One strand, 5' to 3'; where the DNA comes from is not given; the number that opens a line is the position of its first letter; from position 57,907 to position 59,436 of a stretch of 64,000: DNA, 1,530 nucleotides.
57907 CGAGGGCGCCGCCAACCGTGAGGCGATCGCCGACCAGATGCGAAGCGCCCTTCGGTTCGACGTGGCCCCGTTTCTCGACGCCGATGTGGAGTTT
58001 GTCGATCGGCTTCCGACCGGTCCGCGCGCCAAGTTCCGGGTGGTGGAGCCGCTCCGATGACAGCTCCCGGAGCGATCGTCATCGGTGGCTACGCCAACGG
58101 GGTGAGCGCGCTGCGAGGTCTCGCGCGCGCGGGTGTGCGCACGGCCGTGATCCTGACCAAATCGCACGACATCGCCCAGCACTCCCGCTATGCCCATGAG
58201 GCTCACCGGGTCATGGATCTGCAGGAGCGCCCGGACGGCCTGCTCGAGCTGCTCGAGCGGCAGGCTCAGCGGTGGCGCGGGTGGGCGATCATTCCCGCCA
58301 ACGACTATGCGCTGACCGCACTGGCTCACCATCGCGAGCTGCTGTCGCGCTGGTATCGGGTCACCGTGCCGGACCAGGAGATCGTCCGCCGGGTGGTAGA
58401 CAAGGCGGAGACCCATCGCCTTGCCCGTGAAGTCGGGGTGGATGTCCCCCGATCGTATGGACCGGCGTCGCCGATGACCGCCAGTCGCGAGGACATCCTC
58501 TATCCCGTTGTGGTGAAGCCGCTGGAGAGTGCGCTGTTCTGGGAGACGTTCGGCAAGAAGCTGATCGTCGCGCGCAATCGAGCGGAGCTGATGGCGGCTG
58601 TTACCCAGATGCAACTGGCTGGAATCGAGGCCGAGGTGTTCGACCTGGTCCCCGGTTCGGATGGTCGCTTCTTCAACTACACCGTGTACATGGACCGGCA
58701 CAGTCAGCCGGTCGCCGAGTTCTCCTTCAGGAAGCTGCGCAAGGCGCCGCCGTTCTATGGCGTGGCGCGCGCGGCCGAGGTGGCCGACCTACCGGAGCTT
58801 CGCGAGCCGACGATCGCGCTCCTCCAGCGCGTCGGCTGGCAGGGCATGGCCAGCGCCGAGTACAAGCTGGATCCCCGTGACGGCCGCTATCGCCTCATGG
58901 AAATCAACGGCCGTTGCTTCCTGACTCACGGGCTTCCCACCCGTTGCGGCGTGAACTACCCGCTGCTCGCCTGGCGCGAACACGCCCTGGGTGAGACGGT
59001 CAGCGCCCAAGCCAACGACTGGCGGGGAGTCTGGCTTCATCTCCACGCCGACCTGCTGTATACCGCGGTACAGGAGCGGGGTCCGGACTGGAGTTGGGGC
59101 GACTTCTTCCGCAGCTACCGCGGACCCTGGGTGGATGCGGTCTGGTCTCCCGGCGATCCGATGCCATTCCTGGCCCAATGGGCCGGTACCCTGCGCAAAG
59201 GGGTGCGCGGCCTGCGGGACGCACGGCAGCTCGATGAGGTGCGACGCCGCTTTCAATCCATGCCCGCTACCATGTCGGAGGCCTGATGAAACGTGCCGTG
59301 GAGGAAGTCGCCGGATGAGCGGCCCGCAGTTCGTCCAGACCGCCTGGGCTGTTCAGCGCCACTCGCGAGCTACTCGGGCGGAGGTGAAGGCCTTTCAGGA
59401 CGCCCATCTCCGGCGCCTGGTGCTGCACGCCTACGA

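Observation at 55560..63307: Translationally coupled six-gene operon pairing two PaaK/F390-synthetase-like ligases with an ATP-grasp ligase, a FemAB-like acyltransferase, a GT4 and a flippase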

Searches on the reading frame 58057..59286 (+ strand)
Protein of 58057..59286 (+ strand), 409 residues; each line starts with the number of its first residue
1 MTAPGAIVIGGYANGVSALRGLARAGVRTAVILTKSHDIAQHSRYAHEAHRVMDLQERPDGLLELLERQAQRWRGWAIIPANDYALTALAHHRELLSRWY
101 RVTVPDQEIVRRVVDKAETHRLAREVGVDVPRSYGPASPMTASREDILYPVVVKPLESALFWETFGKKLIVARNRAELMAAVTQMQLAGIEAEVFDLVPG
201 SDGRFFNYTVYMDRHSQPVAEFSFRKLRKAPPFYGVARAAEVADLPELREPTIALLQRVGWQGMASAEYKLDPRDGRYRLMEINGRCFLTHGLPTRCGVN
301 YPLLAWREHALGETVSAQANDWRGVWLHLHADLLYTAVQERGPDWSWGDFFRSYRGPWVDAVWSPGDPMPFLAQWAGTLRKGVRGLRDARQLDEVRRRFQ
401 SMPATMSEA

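Call 4: search_protein_families(library=pfam, proteins=[window:58057-59286:+], max_evalue=0.01)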
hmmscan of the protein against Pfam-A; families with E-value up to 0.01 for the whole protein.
window:58057-59286:+ (409 aa): 1 family
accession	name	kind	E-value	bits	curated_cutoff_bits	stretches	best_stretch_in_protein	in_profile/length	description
PF02786.22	CPSase_L_D2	-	1.6e-05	25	19.8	1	246-293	139-186/211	Carbamoyl-phosphate synthase L chain, ATP binding domain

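Call 5: search_protein_families(library=ncbifam, proteins=[window:58057-59286:+], max_evalue=0.01)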
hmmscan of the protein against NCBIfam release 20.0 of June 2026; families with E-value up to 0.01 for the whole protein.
window:58057-59286:+ (409 aa): 7 families
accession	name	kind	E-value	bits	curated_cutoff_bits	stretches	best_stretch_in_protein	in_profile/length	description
NF009402.0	PRK12767.1-1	equivalog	1.4e-14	53.7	218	1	9-318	10-307/329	carbamoyl phosphate synthase-like protein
NF009404.0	PRK12767.1-3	equivalog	7.9e-10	38.1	316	1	72-286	67-283/344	carbamoyl phosphate synthase-like protein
NF009405.0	PRK12767.1-4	equivalog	5.1e-09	35.5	390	1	31-323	29-301/320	carbamoyl phosphate synthase-like protein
NF005315.0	PRK06849.1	equivalog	1.3e-05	24.4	406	1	20-158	22-162/389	hypothetical protein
NF009471.0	PRK12833.1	equivalog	0.00022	19.9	686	0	104-183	107-185/467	acetyl-CoA carboxylase biotin carboxylase subunit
NF009406.0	PRK12767.1-5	equivalog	0.00062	18.9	271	1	77-304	74-288/327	carbamoyl phosphate synthase-like protein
NF009554.0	PRK12999.1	equivalog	0.0024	15.7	965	0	18-155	20-163/1147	pyruvate carboxylase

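Call 7: find_encoding_contigs(protein=window:58057-59286:+, flank=10000, max_places=6)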
Protein window:58057-59286:+ (409 aa): 1 contig read that carries it; 1 place shown.
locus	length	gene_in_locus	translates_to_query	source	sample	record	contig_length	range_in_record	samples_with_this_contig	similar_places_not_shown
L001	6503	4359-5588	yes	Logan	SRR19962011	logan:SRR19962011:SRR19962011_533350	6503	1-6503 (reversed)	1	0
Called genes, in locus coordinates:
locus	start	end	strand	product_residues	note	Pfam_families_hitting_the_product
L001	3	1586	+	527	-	?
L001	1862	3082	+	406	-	PF13477:Glyco_trans_4_2 (faint), PF13439:Glyco_transf_4, PF13579:Glyco_trans_4_4, PF20706:GT4-conflict, PF00534:Glycos_transf_1, PF13692:Glyco_trans_1_4, PF13524:Glyco_trans_1_2 (weak)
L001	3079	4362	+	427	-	PF00501:AMP-binding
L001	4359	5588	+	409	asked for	PF02786:CPSase_L_D2 (faint)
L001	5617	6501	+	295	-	?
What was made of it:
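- Checked: Independent gene calls on a metagenome contig with identical sequence give the same starts for the first four genes and ligase 2 (call 7).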

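Call 8: find_homologous_proteins(query=window:58057-59286:+, max_evalue=0.00001)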
Query window:58057-59286:+ (409 aa): 273 proteins with E <= 0.00001 among 8000 candidates; the best 120 are listed.
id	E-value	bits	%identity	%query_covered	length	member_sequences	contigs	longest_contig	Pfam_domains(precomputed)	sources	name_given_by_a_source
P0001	3.0e-263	891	94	100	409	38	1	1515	PF02786.23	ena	-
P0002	5.5e-252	854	90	100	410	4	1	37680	PF02786.23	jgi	jgi:D-aspartate ligase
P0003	2.0e-251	852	90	100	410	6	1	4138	PF02786.23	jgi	jgi:predicted ATP-grasp superfamily ATP-dependent carboligase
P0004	2.5e-248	842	88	100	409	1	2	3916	PF02786.23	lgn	-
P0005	3.9e-246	835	87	100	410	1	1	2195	PF02786.23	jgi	jgi:D-aspartate ligase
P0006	5.2e-245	831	88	100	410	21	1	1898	-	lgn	-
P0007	4.7e-238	808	85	100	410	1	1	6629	PF02786.23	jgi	jgi:D-aspartate ligase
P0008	1.3e-236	803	86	100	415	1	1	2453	-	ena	-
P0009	4.5e-235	798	83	100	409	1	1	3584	PF02786.23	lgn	-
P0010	1.6e-233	793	84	99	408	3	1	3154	-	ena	-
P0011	3.6e-230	782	82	100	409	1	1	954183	-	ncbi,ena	-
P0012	1.1e-229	781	81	100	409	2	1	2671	PF02786.23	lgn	-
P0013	9.2e-221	751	83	96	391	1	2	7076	-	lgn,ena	-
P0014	2.6e-219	746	77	100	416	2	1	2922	PF02786.23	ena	-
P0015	1.1e-211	721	77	98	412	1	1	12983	PF02786.23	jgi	jgi:D-aspartate ligase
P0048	2.2e-191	654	69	99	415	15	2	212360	-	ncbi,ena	-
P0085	2.7e-143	496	54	99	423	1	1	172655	PF02786.23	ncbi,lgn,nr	ncbi:MAG TPA: hypothetical protein VFK13_04100 [Gemmatimonadaceae bacterium]|nr:hypothetical protein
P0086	1.9e-142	493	55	98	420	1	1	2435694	PF02786.23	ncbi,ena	-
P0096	2.4e-128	447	52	98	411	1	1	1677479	-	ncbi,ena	-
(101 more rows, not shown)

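Call 9: find_encoding_contigs(protein=P0011, flank=10000, max_places=2)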
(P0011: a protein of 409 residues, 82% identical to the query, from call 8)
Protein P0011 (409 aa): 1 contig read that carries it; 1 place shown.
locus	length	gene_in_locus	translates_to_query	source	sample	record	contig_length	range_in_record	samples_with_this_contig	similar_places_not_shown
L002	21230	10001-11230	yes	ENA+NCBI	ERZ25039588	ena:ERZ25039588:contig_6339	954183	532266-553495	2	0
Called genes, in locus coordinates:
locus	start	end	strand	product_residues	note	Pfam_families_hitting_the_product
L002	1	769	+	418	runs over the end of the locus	PF01433:Peptidase_M1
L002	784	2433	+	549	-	PF00982:Glyco_transf_20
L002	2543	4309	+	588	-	PF02358:Trehalose_PPase, PF07690:MFS_1, PF00854:PTR2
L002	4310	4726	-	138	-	PF13646:HEAT_2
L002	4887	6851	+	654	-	PF19313:DUF5916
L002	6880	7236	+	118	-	-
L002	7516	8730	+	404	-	PF13477:Glyco_trans_4_2 (weak), PF13439:Glyco_transf_4, PF13579:Glyco_trans_4_4, PF20706:GT4-conflict, PF00534:Glycos_transf_1, PF13692:Glyco_trans_1_4, PF13524:Glyco_trans_1_2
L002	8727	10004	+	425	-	-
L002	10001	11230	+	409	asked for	-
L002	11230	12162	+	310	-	PF05853:BKACE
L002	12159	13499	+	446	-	PF27533:CapK_C (weak)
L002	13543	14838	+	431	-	PF18604:PreAtp-grasp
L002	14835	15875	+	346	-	-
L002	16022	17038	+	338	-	PF04339:FemAB_like, PF13480:Acetyltransf_6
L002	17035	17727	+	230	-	PF00583:Acetyltransf_1, PF13508:Acetyltransf_7 (weak)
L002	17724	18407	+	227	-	PF00583:Acetyltransf_1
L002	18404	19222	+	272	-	PF00551:Formyl_trans_N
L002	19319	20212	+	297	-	PF00581:Rhodanese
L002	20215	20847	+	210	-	PF12766:Pyridox_oxase_2, PF01243:PNPOx_N, PF10590:PNP_phzG_C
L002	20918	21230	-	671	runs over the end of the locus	PF00593:TonB_dep_Rec_b-barrel, PF14905:OMP_b-brl_3 (weak)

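Call 10: find_encoding_contigs(protein=P0086, flank=10000, max_places=2)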
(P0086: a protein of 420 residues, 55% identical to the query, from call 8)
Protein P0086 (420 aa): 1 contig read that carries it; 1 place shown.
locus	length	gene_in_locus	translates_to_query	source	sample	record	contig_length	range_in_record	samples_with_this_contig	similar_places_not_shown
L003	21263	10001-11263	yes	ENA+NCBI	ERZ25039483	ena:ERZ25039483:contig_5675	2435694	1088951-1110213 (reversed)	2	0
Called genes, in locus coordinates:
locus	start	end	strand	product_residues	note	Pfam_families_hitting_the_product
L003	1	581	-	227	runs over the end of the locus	-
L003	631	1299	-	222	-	PF02633:Creatininase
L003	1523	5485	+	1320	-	PF00672:HAMP (weak), PF00512:HisKA, PF02518:HATPase_c, PF13581:HATPase_c_2 (faint)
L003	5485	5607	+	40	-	-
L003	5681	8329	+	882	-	PF17162:DUF5118 (weak), PF17148:DUF5117, PF16313:DUF4953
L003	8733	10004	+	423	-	PF13439:Glyco_transf_4, PF13477:Glyco_trans_4_2 (faint), PF13579:Glyco_trans_4_4, PF20706:GT4-conflict, PF00534:Glycos_transf_1, PF13692:Glyco_trans_1_4, PF13524:Glyco_trans_1_2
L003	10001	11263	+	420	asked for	PF02786:CPSase_L_D2 (weak)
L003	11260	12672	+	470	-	PF27533:CapK_C (weak)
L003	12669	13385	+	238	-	PF00583:Acetyltransf_1, PF13508:Acetyltransf_7 (weak)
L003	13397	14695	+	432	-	PF08245:Mur_ligase_M, PF02875:Mur_ligase_C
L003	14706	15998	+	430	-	-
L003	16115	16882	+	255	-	PF01988:VIT1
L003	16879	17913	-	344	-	PF08240:ADH_N, PF00107:ADH_zinc_N, PF13602:ADH_zinc_N_2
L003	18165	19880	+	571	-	PF01432:Peptidase_M3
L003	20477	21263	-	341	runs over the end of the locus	-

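Call 11: find_encoding_contigs(protein=P0096, flank=10000, max_places=2)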
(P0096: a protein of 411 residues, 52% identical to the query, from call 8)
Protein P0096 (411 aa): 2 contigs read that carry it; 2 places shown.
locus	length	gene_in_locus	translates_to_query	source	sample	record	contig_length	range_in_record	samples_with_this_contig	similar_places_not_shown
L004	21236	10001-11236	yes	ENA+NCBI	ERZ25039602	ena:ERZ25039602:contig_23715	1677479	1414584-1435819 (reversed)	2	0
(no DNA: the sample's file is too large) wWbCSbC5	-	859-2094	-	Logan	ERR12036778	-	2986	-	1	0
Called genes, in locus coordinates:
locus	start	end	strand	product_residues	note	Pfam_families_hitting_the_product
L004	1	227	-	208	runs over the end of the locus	-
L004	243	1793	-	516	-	PF00144:Beta-lactamase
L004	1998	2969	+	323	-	PF00481:PP2C (faint), PF07228:SpoIIE (faint), PF13672:PP2C_2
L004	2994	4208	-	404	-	PF00083:Sugar_tr, PF07690:MFS_1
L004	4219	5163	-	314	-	PF06439:3keto-disac_hyd, PF03544:TonB_C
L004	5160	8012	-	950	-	PF00069:Pkinase, PF03109:ABC1 (faint), PF07714:PK_Tyr_Ser-Thr, PF00930:DPPIV_N (faint), PF26550:Tricorn_2nd (faint), PF26549:Tricorn_N, PF07676:PD40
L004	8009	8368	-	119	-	PF14573:PP-binding_2 (weak), PF00550:PP-binding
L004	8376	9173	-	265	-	-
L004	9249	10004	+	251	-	PF05050:Methyltransf_21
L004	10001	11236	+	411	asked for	-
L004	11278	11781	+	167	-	PF00535:Glycos_transf_2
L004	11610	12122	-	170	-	-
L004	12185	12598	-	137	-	-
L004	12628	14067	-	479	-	-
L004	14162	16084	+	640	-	-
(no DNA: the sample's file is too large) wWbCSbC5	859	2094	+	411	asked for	-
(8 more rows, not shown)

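Call 14: find_related_loci(query=A1, collection=genome_contigs, flank=10000)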
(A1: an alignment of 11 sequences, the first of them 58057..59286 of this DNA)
Query A1 (409 aa) in genome_contigs; peptide patterns used: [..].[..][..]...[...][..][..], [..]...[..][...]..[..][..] (x = any residue, [..] = any of these).
177 stretches matched a pattern; 42 encode a relative of the query (tblastn E <= 1e-3); 42 distinct loci.
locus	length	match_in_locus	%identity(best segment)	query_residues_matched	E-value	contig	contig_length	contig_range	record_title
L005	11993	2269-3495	95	1-409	0e+0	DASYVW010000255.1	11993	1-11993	MAG TPA_asm: Gemmatimonadales bacterium isolate SMAG_U6264 k141_30474, whole genome shotgun sequence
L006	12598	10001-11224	88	1-408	0e+0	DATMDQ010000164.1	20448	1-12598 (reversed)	MAG TPA_asm: Gemmatimonadales bacterium isolate SMAG_U13412 k141_3020554, whole genome shotgun sequence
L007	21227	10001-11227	82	1-409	0e+0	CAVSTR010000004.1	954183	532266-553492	MAG: uncultured Gemmatimonadales bacterium isolate MFD09212.bin.1.3 genome assembly, contig: contig_6339, whole genome s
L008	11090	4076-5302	73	1-409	0e+0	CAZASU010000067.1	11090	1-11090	MAG TPA_asm: uncultured Gemmatimonadaceae bacterium isolate SRP136066_co1_255 genome assembly, contig: NODE_7623_length_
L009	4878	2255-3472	71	1-406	0e+0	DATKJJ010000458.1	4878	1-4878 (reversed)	MAG TPA_asm: Gemmatimonadales bacterium isolate SMAG_U14627 k141_3572234, whole genome shotgun sequence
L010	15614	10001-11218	71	1-406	0e+0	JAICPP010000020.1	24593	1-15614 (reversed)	MAG: Gemmatimonadales bacterium isolate TY_FP_2_bin.28 k141_3578079_length_24593_cov_9.9998, whole genome shotgun sequen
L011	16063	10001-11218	70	1-406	0e+0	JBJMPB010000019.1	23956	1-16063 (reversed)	MAG: Gemmatimonadales bacterium isolate 12C16O_0h_50_P10_coass_bin_6 k141_2197430, whole genome shotgun sequence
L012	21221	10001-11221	69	1-407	0e+0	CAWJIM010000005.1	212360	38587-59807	MAG: uncultured Gemmatimonadales bacterium isolate MFD05176.bin.2.210 genome assembly, contig: contig_14014, whole genom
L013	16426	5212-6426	70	1-405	0e+0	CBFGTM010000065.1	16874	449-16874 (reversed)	MAG TPA_asm: uncultured Gemmatimonadales bacterium isolate SRR28857639_binner13_Refined_3 genome assembly, contig: ERZ27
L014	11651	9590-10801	69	4-407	0e+0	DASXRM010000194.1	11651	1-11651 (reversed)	MAG TPA_asm: Gemmatimonadales bacterium isolate SMAG_U4640 k141_1492797, whole genome shotgun sequence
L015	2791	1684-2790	71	1-369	0e+0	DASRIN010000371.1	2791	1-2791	MAG TPA_asm: Gemmatimonadales bacterium isolate SMAG_U10111 k141_672798, whole genome shotgun sequence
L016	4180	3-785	95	149-409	8e-176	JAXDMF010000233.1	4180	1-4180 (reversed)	MAG: Gemmatimonadales bacterium isolate BP_635 scaffold_4966140, whole genome shotgun sequence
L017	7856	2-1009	71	72-407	1e-160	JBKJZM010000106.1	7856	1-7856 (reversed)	MAG: Gemmatimonadales bacterium isolate swi_bin.243 S1Ck127_5812008_flag_0_multi_10.9470_len_7856, whole genome shotgun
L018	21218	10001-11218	68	1-406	0e+0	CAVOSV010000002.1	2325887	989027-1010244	MAG: uncultured Gemmatimonadales bacterium isolate MFD00392.bin.1.1 genome assembly, contig: contig_4921, whole genome s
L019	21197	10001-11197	55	4-403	7e-143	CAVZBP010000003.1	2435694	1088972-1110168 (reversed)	MAG: uncultured Gemmatimonadaceae bacterium isolate MFD01721.bin.1.79 genome assembly, contig: contig_5675, whole genome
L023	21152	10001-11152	49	4-386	2e-114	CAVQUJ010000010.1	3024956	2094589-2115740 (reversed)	MAG: uncultured delta proteobacterium isolate MFD10007.bin.2.102 genome assembly, contig: contig_9106, whole genome shot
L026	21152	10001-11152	43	3-386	9e-101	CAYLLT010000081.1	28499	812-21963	MAG TPA_asm: uncultured Planctomycetales bacterium isolate SRP119689_co1_258 genome assembly, contig: NODE_2059_length_2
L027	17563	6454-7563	44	4-384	1e-94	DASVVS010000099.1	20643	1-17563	MAG TPA_asm: Thermoleophilaceae bacterium isolate SMAG_U3349 k141_115145, whole genome shotgun sequence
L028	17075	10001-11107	44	1-375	4e-88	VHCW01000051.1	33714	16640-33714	MAG: Verrucomicrobia bacterium isolate M_DeepCast_400m_m2_235 M_DeepCast_400m_m2_235_Ga0194112_10001562, whole genome sh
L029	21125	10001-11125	39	6-379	1e-86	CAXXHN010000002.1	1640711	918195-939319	MAG: Acidobacteriota bacterium isolate fbfe9d14-a896-444f-af3f-2ebbe8fd7dc9 genome assembly, contig: contig_2, whole gen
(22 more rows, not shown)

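Call 17: find_encoding_contigs(protein=P0048, flank=10000, max_places=1)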
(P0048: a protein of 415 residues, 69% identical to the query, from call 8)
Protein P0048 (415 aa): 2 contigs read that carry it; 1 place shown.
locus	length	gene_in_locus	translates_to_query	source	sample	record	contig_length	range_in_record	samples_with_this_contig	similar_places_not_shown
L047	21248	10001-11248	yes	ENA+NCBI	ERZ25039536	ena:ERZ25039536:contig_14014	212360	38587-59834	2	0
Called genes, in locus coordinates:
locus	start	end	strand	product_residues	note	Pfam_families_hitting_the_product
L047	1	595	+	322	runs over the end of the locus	PF08240:ADH_N, PF00107:ADH_zinc_N, PF13602:ADH_zinc_N_2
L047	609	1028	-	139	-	PF13646:HEAT_2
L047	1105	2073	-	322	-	PF20803:PaaX_M (faint), PF20229:ChrB_N, PF09828:ChrB_C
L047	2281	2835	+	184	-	-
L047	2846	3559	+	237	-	PF04389:Peptidase_M28, PF01546:Peptidase_M20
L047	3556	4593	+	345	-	PF07690:MFS_1, PF12832:MFS_1_like, PF07690:MFS_1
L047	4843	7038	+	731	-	PF19313:DUF5916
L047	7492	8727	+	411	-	PF13477:Glyco_trans_4_2 (faint), PF13439:Glyco_transf_4, PF13579:Glyco_trans_4_4, PF20706:GT4-conflict, PF00534:Glycos_transf_1, PF13692:Glyco_trans_1_4, PF13524:Glyco_trans_1_2 (weak)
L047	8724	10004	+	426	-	PF00501:AMP-binding (weak)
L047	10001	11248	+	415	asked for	-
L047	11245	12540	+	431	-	PF00501:AMP-binding (faint), PF27533:CapK_C (weak)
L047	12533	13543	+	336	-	PF18604:PreAtp-grasp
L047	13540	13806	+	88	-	-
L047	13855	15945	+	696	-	PF13440:Polysacc_synt_3 (weak)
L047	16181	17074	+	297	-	PF00581:Rhodanese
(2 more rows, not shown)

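Call 18: find_encoding_contigs(protein=P0002, flank=10000, max_places=1)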
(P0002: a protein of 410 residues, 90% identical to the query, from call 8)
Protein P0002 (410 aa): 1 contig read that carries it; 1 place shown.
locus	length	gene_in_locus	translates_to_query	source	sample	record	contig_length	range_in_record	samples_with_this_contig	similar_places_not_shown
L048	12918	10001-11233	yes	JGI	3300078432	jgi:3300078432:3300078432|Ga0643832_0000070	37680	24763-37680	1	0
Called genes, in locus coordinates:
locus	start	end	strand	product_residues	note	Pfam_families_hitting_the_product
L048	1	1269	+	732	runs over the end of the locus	PF00982:Glyco_transf_20, PF02358:Trehalose_PPase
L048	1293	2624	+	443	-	PF07690:MFS_1, PF00854:PTR2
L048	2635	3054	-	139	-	PF13646:HEAT_2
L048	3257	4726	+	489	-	PF04389:Peptidase_M28, PF01546:Peptidase_M20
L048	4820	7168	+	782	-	PF19313:DUF5916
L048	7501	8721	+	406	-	PF13477:Glyco_trans_4_2 (weak), PF13439:Glyco_transf_4, PF13579:Glyco_trans_4_4, PF20706:GT4-conflict, PF00534:Glycos_transf_1, PF13692:Glyco_trans_1_4, PF13524:Glyco_trans_1_2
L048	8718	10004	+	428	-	PF00501:AMP-binding (faint)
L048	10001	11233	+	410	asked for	PF02786:CPSase_L_D2 (faint)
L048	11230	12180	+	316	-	PF05853:BKACE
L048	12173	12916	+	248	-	?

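Call 19: find_encoding_contigs(protein=P0085, flank=10000, max_places=1)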
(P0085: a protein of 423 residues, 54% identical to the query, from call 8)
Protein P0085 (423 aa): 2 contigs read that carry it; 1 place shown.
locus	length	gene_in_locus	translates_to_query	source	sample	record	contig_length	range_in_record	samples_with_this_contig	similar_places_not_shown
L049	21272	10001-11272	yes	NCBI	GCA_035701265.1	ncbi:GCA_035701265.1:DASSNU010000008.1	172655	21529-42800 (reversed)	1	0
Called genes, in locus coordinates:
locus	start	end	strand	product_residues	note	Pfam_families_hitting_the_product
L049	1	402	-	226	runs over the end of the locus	-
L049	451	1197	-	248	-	PF02633:Creatininase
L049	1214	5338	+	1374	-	PF00672:HAMP (weak), PF00512:HisKA (weak), PF02518:HATPase_c, PF13581:HATPase_c_2 (weak)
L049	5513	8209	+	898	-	PF17148:DUF5117, PF16313:DUF4953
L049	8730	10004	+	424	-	PF13439:Glyco_transf_4, PF13579:Glyco_trans_4_4, PF20706:GT4-conflict, PF00534:Glycos_transf_1, PF13692:Glyco_trans_1_4, PF13524:Glyco_trans_1_2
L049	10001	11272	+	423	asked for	PF02786:CPSase_L_D2 (weak)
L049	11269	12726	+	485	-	PF27533:CapK_C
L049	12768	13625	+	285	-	PF00583:Acetyltransf_1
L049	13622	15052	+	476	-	PF08245:Mur_ligase_M, PF02875:Mur_ligase_C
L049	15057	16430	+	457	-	PF00501:AMP-binding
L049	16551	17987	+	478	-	PF00144:Beta-lactamase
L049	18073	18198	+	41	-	-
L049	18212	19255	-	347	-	PF08240:ADH_N, PF00107:ADH_zinc_N, PF13602:ADH_zinc_N_2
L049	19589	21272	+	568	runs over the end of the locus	PF01432:Peptidase_M3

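Call 20: search_solved_structures(query=window:58057-59286:+, max_evalue=0.01)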
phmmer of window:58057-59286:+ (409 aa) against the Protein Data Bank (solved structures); distinct sequences matched with E-value up to 0.01: 0.
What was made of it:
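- On D-aspartate ligase Aslfm (label given by JGI): No PDB sequence hit (call 20).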

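Call 32: search_solved_structures(query=A1, max_evalue=1)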
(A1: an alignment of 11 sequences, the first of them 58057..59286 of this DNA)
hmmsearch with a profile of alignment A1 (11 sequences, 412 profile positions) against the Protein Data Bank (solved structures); distinct sequences matched with E-value up to 1: 23.
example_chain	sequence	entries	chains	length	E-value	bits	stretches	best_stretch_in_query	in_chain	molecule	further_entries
3se7_A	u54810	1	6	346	0.00033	22.9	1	115-168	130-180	VanA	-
2pn1_A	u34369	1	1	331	0.0011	21.2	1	46-164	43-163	Carbamoylphosphate synthase large subunit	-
1bxr_A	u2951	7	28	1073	0.0021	20.3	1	247-299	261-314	CARBAMOYL-PHOSPHATE SYNTHASE | CARBAMOYL PHOSPHATE SYNTHETASE: LARGE SUBUNIT | CARBAMOYL PHOSPHATE SYNTHETASE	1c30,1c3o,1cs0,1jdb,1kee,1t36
5dot_A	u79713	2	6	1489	0.0027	19.9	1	244-305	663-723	Carbamoyl-phosphate synthase [ammonia], mitochondrial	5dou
6uel_A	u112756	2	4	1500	0.0027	19.9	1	244-305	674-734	Carbamoyl-phosphate synthase [ammonia], mitochondrial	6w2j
1ce8_A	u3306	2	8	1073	0.0034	19.6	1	247-299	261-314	PROTEIN (CARBAMOYL-PHOSPHATE SYNTHASE) | carbamoyl phosphate synthetase large chain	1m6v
1a9x_A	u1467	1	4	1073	0.0047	19.1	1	247-299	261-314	CARBAMOYL PHOSPHATE SYNTHETASE (LARGE CHAIN)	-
1e4e_B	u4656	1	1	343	0.0058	18.8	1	115-193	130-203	VANCOMYCIN/TEICOPLANIN A-TYPE RESISTANCE PROTEIN VANA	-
3vot_A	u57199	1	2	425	0.0068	18.6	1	112-190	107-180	L-amino acid ligase, BL00235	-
1e4e_A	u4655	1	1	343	0.0092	18.2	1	115-193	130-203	VANCOMYCIN/TEICOPLANIN A-TYPE RESISTANCE PROTEIN VANA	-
2qf7_A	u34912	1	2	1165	0.043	16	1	106-295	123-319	Pyruvate carboxylase protein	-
3tw6_A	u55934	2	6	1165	0.043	16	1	106-295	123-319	Pyruvate carboxylase protein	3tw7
3u9s_A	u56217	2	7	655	0.093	14.9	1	115-312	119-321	Methylcrotonyl-CoA carboxylase, alpha-subunit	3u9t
8dp2_A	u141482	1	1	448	0.13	14.4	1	9-39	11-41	UDP-N-acetylmuramoylalanine--D-glutamate ligase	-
7sy9_A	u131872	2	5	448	0.13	14.3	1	9-39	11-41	UDP-N-acetylmuramoylalanine--D-glutamate ligase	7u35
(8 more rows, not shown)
